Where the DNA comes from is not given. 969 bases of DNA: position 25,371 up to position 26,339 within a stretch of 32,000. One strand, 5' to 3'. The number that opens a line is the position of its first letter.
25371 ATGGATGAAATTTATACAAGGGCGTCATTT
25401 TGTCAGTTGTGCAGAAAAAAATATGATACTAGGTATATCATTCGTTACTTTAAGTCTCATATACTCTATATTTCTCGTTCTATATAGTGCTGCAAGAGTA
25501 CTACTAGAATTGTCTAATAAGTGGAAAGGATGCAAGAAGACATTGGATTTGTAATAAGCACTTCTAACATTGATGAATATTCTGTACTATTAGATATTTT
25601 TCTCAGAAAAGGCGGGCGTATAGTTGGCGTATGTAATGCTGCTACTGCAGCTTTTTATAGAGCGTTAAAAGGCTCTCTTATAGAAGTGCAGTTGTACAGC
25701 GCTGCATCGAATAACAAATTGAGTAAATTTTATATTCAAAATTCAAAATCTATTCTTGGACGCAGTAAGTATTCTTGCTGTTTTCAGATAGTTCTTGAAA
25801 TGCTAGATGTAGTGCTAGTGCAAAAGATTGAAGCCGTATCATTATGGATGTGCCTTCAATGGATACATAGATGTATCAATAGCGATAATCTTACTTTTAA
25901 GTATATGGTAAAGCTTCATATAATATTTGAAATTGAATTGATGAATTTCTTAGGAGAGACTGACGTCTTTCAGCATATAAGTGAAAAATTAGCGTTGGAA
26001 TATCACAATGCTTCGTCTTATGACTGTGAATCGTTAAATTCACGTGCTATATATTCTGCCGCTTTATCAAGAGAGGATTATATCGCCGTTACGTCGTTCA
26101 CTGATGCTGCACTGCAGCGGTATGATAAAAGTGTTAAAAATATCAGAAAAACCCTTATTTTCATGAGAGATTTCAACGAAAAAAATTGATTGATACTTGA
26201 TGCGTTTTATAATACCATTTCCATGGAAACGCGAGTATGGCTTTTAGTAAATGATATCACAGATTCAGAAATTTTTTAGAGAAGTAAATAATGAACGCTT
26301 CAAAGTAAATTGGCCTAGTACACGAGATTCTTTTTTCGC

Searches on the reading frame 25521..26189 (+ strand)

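Call 98: search_protein_families(library=pfam, proteins=[window:25521-26189:+], max_evalue=0.01)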
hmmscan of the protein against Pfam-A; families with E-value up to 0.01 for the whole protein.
window:25521-26189:+ (222 aa): 1 family
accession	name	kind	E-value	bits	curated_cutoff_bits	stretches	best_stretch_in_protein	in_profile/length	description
PF11967.14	RecO_N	-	0.0029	18.1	27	1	6-59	5-62/80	Recombination protein O N terminal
